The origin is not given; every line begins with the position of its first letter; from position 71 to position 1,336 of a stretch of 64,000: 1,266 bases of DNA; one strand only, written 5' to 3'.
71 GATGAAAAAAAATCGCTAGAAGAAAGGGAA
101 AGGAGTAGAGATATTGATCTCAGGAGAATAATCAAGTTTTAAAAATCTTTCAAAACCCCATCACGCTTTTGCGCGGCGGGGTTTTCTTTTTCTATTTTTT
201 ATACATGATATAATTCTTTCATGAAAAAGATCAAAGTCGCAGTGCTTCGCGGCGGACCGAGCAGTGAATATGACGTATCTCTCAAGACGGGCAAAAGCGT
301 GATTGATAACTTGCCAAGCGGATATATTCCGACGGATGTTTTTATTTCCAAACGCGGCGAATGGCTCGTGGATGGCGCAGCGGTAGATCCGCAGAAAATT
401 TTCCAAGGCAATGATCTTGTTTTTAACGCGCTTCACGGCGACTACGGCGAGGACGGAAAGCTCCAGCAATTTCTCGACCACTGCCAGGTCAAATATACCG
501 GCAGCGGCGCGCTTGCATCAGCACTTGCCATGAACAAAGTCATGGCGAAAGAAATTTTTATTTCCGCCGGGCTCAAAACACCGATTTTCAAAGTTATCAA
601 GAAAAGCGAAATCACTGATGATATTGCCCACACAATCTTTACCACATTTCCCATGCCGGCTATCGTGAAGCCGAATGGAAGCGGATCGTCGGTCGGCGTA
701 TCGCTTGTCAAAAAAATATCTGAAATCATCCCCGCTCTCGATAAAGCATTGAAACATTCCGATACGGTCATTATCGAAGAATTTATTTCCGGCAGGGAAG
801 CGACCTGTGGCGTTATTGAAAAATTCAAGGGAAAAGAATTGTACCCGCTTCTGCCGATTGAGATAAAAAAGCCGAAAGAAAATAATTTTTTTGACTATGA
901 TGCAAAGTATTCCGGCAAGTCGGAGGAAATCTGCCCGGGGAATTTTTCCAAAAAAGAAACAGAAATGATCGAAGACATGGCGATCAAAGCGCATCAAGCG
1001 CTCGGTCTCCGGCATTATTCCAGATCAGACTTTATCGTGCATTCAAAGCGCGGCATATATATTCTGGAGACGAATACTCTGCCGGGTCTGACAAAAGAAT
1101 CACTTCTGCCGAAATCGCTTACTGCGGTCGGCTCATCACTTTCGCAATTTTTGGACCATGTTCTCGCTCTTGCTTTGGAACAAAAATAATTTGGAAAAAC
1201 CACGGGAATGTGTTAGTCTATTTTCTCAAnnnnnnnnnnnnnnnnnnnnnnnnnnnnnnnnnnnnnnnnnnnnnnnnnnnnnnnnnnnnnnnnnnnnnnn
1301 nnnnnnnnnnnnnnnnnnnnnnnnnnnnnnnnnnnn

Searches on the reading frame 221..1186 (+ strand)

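Call 50: search_protein_families(library=pfam, proteins=[window:221-1186:+], max_evalue=0.00001)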
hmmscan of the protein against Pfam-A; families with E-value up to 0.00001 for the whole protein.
window:221-1186:+ (322 aa): 6 families
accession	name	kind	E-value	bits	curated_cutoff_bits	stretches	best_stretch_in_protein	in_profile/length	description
PF07478.18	Dala_Dala_lig_C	-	2.5e-45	154.9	24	1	114-315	3-203/204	D-ala D-ala ligase C-terminus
PF01820.27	Dala_Dala_lig_N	-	1.7e-21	77.4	34.6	2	59-95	85-121/121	D-ala D-ala ligase N-terminus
PF02655.19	ATP-grasp_3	-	1.2e-07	32.4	23.2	1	105-285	3-154/160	ATP-grasp domain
PF08443.16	RimK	-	6.1e-07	29.7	21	0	103-193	1-86/188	RimK-like ATP-grasp domain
PF01071.24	GARS_A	-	2.1e-06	28.2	27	1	105-211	2-109/194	Phosphoribosylglycinamide synthetase, ATP-grasp (A) domain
PF02786.22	CPSase_L_D2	-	3.4e-06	27.1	19.8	0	121-286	15-178/211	Carbamoyl-phosphate synthase L chain, ATP binding domain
